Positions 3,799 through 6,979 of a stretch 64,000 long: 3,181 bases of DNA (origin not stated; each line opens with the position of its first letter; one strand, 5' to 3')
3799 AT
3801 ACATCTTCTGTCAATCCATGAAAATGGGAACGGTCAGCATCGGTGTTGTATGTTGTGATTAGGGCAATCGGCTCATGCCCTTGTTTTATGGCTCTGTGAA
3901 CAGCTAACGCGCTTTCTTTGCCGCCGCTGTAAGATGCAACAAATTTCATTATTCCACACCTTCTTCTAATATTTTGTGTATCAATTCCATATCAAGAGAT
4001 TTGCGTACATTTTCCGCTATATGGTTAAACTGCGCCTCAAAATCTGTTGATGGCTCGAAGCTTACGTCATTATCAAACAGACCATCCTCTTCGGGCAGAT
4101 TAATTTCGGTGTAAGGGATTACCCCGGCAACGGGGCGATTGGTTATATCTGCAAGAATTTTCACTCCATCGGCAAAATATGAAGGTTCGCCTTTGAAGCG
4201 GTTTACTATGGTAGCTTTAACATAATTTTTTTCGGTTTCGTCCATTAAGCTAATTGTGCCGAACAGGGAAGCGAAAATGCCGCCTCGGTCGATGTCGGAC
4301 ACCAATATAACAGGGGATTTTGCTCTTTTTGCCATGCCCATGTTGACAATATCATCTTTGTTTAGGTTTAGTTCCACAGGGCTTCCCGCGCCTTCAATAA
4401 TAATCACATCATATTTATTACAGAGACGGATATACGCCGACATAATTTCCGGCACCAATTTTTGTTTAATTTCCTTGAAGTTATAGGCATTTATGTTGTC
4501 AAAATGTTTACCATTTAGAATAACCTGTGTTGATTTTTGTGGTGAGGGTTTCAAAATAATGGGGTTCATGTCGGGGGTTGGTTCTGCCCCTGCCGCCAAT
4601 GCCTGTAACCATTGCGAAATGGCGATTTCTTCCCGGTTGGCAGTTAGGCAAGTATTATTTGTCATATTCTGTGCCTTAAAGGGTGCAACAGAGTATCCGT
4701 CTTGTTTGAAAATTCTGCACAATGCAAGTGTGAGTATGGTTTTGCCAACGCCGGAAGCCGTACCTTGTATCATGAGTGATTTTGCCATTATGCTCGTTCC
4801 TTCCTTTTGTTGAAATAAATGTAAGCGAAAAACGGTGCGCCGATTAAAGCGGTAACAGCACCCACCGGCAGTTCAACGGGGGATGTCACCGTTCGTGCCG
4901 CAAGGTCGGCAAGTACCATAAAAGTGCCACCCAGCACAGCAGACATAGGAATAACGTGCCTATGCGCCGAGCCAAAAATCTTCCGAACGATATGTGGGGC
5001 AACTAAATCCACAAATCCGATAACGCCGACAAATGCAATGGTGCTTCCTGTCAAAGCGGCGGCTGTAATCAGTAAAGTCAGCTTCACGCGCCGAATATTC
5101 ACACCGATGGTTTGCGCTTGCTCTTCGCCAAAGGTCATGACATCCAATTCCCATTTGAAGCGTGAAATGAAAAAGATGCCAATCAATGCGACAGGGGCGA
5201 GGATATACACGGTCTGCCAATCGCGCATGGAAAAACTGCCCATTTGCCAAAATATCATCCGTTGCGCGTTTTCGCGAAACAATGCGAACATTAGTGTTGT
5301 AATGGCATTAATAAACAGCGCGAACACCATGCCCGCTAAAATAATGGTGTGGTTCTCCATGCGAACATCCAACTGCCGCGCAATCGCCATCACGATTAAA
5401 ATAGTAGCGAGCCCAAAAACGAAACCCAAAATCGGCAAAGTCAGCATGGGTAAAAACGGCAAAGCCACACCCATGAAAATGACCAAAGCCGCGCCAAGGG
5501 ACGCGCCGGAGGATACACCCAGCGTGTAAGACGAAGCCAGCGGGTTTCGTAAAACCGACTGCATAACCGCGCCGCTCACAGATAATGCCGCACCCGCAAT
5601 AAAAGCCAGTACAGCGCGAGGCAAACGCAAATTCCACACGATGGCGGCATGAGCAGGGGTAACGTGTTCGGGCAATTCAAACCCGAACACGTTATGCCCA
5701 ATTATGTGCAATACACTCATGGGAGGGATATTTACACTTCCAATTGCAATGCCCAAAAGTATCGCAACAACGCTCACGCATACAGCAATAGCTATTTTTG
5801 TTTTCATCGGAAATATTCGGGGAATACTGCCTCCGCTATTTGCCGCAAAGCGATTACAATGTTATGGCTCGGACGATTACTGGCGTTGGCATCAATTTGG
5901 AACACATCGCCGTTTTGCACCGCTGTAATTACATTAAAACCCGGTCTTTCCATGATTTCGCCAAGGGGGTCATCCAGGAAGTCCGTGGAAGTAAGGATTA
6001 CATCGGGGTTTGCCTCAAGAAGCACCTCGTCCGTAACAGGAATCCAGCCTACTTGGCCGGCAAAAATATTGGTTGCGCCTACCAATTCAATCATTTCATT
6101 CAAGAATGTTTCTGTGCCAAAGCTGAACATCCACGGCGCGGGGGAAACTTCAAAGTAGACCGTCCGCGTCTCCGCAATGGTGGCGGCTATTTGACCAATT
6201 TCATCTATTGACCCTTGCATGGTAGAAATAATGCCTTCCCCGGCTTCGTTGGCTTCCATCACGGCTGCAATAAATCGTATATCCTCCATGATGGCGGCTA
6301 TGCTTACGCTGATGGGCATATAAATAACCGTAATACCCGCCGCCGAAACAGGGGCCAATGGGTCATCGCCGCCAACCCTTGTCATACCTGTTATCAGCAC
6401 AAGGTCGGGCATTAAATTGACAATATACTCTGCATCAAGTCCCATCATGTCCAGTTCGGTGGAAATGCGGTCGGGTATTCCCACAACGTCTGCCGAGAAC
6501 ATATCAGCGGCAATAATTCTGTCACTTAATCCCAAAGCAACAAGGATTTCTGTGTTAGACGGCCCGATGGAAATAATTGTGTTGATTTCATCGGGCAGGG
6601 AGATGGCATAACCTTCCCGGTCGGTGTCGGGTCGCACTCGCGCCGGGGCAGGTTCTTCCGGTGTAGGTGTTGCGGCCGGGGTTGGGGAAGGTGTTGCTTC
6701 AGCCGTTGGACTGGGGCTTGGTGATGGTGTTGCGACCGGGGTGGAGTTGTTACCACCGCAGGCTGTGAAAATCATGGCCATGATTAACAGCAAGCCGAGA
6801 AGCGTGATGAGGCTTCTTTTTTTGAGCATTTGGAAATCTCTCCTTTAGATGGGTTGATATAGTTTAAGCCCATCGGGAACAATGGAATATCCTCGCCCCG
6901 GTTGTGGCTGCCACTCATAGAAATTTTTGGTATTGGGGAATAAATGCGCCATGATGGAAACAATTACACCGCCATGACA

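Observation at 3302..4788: CobQ stripped of its glutaminase domain, coupled to a Dph6-like PP-loop amidoligase inside a B12-riboswitch salvage operon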

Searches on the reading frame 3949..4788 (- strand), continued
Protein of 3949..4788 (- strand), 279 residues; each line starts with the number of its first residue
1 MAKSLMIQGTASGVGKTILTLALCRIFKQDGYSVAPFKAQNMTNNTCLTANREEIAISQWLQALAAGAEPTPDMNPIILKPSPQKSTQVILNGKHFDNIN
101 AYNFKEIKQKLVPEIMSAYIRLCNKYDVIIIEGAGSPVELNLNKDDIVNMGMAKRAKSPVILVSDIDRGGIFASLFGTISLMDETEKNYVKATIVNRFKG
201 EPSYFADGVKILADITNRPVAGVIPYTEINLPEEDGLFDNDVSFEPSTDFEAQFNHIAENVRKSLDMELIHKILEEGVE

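Call 69: search_protein_families(library=pfam, proteins=[P0264, P0298, P0274, P0341, P0252, P0272, P0241, P0249, P0289, P0375], max_evalue=0.0001)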
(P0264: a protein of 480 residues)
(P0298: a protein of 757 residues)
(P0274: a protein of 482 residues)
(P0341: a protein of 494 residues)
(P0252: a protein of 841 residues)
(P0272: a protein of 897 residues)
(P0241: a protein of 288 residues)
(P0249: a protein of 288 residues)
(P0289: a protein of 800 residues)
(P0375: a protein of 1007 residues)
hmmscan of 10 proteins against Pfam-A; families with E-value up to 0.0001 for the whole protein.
P0264 (480 aa): 3 families
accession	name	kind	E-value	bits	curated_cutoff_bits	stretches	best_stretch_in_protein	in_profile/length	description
PF02570.20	CbiC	-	6.9e-73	244.9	22.5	1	282-478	1-195/196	Precorrin-8X methylmutase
PF01656.29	CbiA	-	6.7e-22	78.2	25.4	1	5-233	1-118/125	CobQ/CobB/MinD/ParA nucleotide binding domain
PF13500.12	AAA_26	-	2.8e-20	73.5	27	1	4-228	2-192/198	AAA domain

P0298 (757 aa): 4 families
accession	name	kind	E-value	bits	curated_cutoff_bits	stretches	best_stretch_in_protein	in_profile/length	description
PF01656.29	CbiA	-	1.8e-35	122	25.4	2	477-699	1-112/125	CobQ/CobB/MinD/ParA nucleotide binding domain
PF07685.20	GATase_3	-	4.9e-34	118.1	27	1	260-448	2-194/196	CobB/CobQ-like glutamine amidotransferase domain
PF13500.12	AAA_26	-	2.7e-23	83.3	27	2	476-703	2-195/198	AAA domain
PF03205.20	MobB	-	7.6e-05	23.1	26.6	0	483-514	7-38/133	Molybdopterin guanine dinucleotide synthesis protein B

P0274 (482 aa): 3 families
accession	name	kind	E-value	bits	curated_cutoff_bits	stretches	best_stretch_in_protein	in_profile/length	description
PF02572.21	CobA_CobO_BtuR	-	8.4e-37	127.4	25.7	1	313-473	3-163/172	ATP:corrinoid adenosyltransferase BtuR/CobO/CobP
PF01656.29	CbiA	-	2.1e-24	86.3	25.4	1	6-234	1-118/125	CobQ/CobB/MinD/ParA nucleotide binding domain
PF13500.12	AAA_26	-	5.2e-24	85.6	27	1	5-231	2-194/198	AAA domain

P0341 (494 aa): 3 families
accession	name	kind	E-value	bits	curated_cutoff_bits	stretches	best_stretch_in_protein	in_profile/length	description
PF07685.20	GATase_3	-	3.7e-52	177.3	27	1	253-441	1-196/196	CobB/CobQ-like glutamine amidotransferase domain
PF01656.29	CbiA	-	1.7e-20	73.7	25.4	1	4-231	1-116/125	CobQ/CobB/MinD/ParA nucleotide binding domain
PF13500.12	AAA_26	-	2.4e-18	67.2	27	1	2-231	1-195/198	AAA domain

P0252 (841 aa): 5 families
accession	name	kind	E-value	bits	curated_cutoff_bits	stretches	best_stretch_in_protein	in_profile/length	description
PF07685.20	GATase_3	-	1.3e-47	162.4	27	1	541-761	2-194/196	CobB/CobQ-like glutamine amidotransferase domain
PF00005.33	ABC_tran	-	1.8e-29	103.5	25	1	29-176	3-137/137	ABC transporter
PF01656.29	CbiA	-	1.9e-21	76.8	25.4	1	290-513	1-113/125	CobQ/CobB/MinD/ParA nucleotide binding domain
PF13500.12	AAA_26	-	4.3e-18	66.3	27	1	290-513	3-192/198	AAA domain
PF13304.12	AAA_21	-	1.6e-10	42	27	0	148-203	238-296/304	AAA domain, putative AbiEii toxin, Type IV TA system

P0272 (897 aa): 4 families
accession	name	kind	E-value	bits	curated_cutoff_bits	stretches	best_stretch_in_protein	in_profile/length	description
PF00155.27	Aminotran_1_2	-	5e-47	161.3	19.7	1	11-367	2-361/361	Aminotransferase class I and II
PF07685.20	GATase_3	-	2.2e-44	151.9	27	1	637-841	2-195/196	CobB/CobQ-like glutamine amidotransferase domain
PF01656.29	CbiA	-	2.1e-21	76.6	25.4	1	382-607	1-115/125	CobQ/CobB/MinD/ParA nucleotide binding domain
PF13500.12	AAA_26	-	7.9e-16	58.9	27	1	382-607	3-194/198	AAA domain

P0241 (288 aa): 2 families
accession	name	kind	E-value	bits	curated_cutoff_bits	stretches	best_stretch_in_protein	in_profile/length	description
PF01656.29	CbiA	-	2.9e-21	76.1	25.4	1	5-227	1-111/125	CobQ/CobB/MinD/ParA nucleotide binding domain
PF13500.12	AAA_26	-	1.2e-18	68.1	27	1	5-227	3-190/198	AAA domain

P0249 (288 aa): 2 families
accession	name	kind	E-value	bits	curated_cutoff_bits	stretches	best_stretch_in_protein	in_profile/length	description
PF01656.29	CbiA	-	3.2e-19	69.6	25.4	1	5-227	1-113/125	CobQ/CobB/MinD/ParA nucleotide binding domain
PF13500.12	AAA_26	-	2.8e-18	66.9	27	1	5-226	3-191/198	AAA domain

P0289 (800 aa): 4 families
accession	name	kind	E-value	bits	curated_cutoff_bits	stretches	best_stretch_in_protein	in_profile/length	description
PF01656.29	CbiA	-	9.6e-24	84.2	25.4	1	7-229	1-112/125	CobQ/CobB/MinD/ParA nucleotide binding domain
PF07685.20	GATase_3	-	2.8e-23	83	27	1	255-342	3-92/196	CobB/CobQ-like glutamine amidotransferase domain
PF13500.12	AAA_26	-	4.4e-18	66.3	27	1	7-230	3-192/198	AAA domain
PF02687.27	FtsX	-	3.4e-12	46.9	25.5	1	671-789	2-117/120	FtsX-like permease C-terminal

P0375 (1007 aa): 4 families
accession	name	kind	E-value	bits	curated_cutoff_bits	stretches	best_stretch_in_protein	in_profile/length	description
PF07685.20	GATase_3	-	4.5e-76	255.3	27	2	277-462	2-194/196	CobB/CobQ-like glutamine amidotransferase domain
PF01656.29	CbiA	-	4.8e-32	111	25.4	2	18-240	1-112/125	CobQ/CobB/MinD/ParA nucleotide binding domain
PF13500.12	AAA_26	-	2.9e-29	102.8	27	1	18-241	3-192/198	AAA domain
PF01965.30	DJ-1_PfpI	-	7.5e-05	23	26.6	0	305-365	51-109/165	DJ-1/PfpI family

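Call 71: find_encoding_contigs(protein=P0264, flank=10000, max_places=2)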
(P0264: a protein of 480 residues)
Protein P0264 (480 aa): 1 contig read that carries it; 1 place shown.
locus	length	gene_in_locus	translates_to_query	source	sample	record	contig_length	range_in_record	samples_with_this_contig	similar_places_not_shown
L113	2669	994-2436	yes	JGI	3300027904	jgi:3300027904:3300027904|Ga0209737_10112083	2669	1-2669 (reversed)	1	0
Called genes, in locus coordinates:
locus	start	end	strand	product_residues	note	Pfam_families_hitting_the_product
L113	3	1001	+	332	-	?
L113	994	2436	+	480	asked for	PF01656:CbiA, PF13500:AAA_26, PF02570:CbiC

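Call 73: find_encoding_contigs(protein=P0298, flank=10000, max_places=2)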
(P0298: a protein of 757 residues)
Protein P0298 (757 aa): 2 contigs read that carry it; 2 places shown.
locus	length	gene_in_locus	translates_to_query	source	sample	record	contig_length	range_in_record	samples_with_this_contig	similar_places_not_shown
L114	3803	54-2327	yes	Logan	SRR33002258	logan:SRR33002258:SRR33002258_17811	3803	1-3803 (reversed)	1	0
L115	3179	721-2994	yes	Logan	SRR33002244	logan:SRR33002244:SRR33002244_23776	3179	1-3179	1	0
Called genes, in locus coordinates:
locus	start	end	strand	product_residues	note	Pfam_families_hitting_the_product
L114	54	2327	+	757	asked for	PF01656:CbiA, PF07685:GATase_3, PF01656:CbiA, PF13500:AAA_26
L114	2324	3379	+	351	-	PF03186:CobD_Cbib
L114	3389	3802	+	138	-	?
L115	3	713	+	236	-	?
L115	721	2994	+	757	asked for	PF01656:CbiA, PF07685:GATase_3, PF01656:CbiA, PF13500:AAA_26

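Call 87: find_encoding_contigs(protein=P0251, flank=10000, max_places=2)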
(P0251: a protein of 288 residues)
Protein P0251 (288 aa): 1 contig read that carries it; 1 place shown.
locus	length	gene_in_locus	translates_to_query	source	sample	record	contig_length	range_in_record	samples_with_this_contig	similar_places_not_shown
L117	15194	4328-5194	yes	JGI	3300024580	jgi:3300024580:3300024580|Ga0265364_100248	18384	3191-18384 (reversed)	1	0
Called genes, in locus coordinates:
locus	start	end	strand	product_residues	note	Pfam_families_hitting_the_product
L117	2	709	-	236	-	?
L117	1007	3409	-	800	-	-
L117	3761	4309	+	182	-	PF00300:His_Phos_1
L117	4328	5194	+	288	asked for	PF01656:CbiA, PF13500:AAA_26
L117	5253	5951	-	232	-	-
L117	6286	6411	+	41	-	-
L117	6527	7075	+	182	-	-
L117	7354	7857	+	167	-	-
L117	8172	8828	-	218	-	PF06197:DUF998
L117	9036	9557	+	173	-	PF09917:DUF2147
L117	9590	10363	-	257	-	PF00106:adh_short, PF01370:Epimerase (weak), PF02719:Polysacc_synt_2 (weak), PF08659:KR, PF13561:adh_short_C2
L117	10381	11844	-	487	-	PF08323:Glyco_transf_5, PF13439:Glyco_transf_4 (weak), PF00534:Glycos_transf_1, PF13692:Glyco_trans_1_4 (weak)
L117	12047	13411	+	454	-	PF01554:MatE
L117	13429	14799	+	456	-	PF01554:MatE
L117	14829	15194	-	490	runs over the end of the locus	PF23211:LRR_LRWD1 (faint), PF12799:LRR_4 (faint), PF13855:LRR_8 (faint), PF23598:LRR_14 (faint)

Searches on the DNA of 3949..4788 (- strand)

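Call 35: search_rna_families(sources=[L029, L030, L003, L019, L022, L025, L027], threshold=gathering)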
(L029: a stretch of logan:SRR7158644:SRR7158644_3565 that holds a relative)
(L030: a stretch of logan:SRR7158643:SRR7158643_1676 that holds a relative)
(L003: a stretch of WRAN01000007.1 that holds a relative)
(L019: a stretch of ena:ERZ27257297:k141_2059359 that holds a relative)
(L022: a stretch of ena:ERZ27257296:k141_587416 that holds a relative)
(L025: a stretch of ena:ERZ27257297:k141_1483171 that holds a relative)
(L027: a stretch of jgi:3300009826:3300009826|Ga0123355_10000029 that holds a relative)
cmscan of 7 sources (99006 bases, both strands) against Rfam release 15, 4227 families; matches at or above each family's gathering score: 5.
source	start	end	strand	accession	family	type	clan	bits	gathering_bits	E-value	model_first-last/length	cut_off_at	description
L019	5195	5393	+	RF00174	Cobalamin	Cis-reg; riboswitch;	CL00101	90.2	31.5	8.3e-21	1-189/189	no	Cobalamin riboswitch aptamer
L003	4297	4554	+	RF00174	Cobalamin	Cis-reg; riboswitch;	CL00101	82.2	31.5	1.6e-18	1-189/189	no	Cobalamin riboswitch aptamer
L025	2600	2822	+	RF00174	Cobalamin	Cis-reg; riboswitch;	CL00101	71.9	31.5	1.4e-15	1-189/189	no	Cobalamin riboswitch aptamer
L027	4282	4440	+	RF00174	Cobalamin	Cis-reg; riboswitch;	CL00101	69.7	31.5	6.1e-15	1-189/189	no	Cobalamin riboswitch aptamer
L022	11662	11888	+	RF00174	Cobalamin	Cis-reg; riboswitch;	CL00101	51.9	31.5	7.7e-10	1-189/189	no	Cobalamin riboswitch aptamer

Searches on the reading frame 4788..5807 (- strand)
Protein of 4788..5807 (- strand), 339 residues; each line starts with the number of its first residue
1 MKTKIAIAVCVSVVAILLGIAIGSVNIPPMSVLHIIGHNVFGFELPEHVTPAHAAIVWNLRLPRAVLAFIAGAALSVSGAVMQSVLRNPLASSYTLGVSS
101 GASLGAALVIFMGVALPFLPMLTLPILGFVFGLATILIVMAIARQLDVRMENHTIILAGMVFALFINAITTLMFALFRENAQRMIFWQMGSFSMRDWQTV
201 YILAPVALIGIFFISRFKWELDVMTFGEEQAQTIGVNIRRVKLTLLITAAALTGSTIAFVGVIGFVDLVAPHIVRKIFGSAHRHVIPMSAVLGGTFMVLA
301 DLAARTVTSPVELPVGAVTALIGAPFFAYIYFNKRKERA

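Call 7: search_protein_families(library=pfam, proteins=[window:4788-5807:-], max_evalue=0.01)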
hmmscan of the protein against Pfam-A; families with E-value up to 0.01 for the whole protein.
window:4788-5807:- (339 aa): 2 families
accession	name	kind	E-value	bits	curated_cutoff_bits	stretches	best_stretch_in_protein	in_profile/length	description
PF01032.23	FecCD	-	3e-94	316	26.5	1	13-331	3-309/311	FecCD transport family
PF00950.22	ABC-3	-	9.1e-10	38.9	20.1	1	103-327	35-251/258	ABC 3 transport family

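Call 8: search_protein_families(library=ncbifam, proteins=[window:4788-5807:-], max_evalue=0.01)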
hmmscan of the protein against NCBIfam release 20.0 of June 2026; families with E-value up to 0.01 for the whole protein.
window:4788-5807:- (339 aa): 16 families
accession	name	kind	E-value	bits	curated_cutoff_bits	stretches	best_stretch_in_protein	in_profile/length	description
TIGR03869.1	F420-0_ABCperm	hypoth_equivalog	1e-66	225.4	437.35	1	13-336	3-323/325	putative F420-0 ABC transporter permease subunit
NF007867.0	PRK10577.1-3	subfamily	1.1e-66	225.6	849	2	217-338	588-709/710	Fe(3+)-hydroxamate ABC transporter permease FhuB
NF007081.0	PRK09535.1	equivalog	6.3e-65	219.9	461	1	6-333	45-360/366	vitamin B12 ABC transporter permease BtuC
NF008407.0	PRK11228.1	equivalog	4.3e-63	213.2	396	1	29-330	26-325/330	iron-dicitrate ABC transporter permease FecC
NF007299.0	PRK09777.1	equivalog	3.1e-62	210.7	406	1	10-332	11-315/318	Fe(3+) dicitrate ABC transporter permease subunit FecD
NF003001.0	PRK03784.1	equivalog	1.3e-61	208.6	334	1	47-335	45-329/332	vitamin B12 ABC transporter permease BtuC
NF007866.0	PRK10577.1-2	equivalog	2.5e-59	201.3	554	1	51-336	51-333/666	Fe(3+)-hydroxamate ABC transporter permease FhuB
NF007871.0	PRK10577.2-2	equivalog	1.2e-56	192.7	899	1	5-334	361-676/679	Fe(3+)-hydroxamate ABC transporter permease FhuB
NF007873.0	PRK10577.2-4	equivalog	4.6e-47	161.1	1012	1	8-332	331-641/646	Fe(3+)-hydroxamate ABC transporter permease FhuB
NF007872.0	PRK10577.2-3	equivalog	1.3e-46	159.3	727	1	54-331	55-328/676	Fe(3+)-hydroxamate ABC transporter permease FhuB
NF007760.0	PRK10441.1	equivalog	4.3e-46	157.6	428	1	9-336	17-331/335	Fe(3+)-siderophore ABC transporter permease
NF007870.0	PRK10577.2-1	equivalog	3.5e-45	154.8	1355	1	3-331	356-670/678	Fe(3+)-hydroxamate ABC transporter permease FhuB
NF007869.0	PRK10577.1-6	equivalog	1.5e-42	145.9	954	1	52-338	417-699/703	Fe(3+)-hydroxamate ABC transporter permease FhuB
NF007868.0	PRK10577.1-5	equivalog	4.4e-42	144.4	943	2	60-212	61-208/666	Fe(3+)-hydroxamate ABC transporter permease FhuB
NF007759.0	PRK10440.1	equivalog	1.2e-38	133.2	422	1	10-331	17-323/330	iron-enterobactin ABC transporter permease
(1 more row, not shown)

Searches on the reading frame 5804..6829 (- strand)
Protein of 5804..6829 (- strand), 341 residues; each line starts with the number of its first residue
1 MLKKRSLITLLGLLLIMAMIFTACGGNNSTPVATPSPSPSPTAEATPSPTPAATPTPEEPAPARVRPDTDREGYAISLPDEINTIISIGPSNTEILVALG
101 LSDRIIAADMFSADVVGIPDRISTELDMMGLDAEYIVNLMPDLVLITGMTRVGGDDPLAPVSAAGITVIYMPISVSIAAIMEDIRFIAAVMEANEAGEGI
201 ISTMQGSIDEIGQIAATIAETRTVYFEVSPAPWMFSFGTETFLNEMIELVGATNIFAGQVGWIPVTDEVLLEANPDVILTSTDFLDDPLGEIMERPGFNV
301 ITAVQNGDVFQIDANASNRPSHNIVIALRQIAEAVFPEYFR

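Call 7: search_protein_families(library=pfam, proteins=[window:5804-6829:-], max_evalue=0.01)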
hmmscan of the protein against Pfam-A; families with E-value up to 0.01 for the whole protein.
window:5804-6829:- (341 aa): 1 family
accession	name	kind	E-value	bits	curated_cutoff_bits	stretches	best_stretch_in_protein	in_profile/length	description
PF01497.23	Peripla_BP_2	-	3.2e-27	95.9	27.5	1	85-315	1-234/235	Periplasmic binding protein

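Call 8: search_protein_families(library=ncbifam, proteins=[window:5804-6829:-], max_evalue=0.01)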
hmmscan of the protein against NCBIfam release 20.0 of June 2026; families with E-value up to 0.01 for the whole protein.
window:5804-6829:- (341 aa): 9 families
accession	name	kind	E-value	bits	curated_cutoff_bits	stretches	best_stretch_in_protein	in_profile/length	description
TIGR04281.1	peripla_PGF_1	equivalog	9.8e-35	120.3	325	1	69-340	8-269/330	PGF-CTERM-anchored ABC transporter substrate-binding protein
NF002894.0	PRK03379.1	equivalog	1.8e-16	60.1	234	1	84-284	25-218/266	vitamin B12 ABC transporter substrate-binding protein BtuF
TIGR03868.1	F420-O_ABCperi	hypoth_equivalog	1.7e-11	43.8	392.4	1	73-318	8-268/287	putative F420-0 ABC transporter substrate-binding protein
TIGR03659.1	IsdE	equivalog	3.7e-07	29.6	298.65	1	83-314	39-269/292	heme ABC transporter substrate-binding protein IsdE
NF052484.1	sider_BP_EitA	equivalog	7.1e-05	22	640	0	179-282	156-262/328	siderophore ABC transporter substrate-binding protein EitA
NF008501.1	PRK11411.1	subfamily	0.00027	20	320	1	209-319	164-276/303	Fe(3+) dicitrate ABC transporter substrate-binding protein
NF038402.1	TroA_like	subfamily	0.00073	19.2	30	1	85-280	2-185/219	helical backbone metal receptor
NF058595.1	invert_tail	domain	0.0025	18.1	37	1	4-40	52-88/113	lipo-invert putative C-terminal anchoring domain-containing protein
NF041057.1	Rcas_1661_fam_Se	equivalog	0.007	15.9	190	1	14-63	2-51/247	Rcas_1661 family thioredoxin-like (seleno)lipoprotein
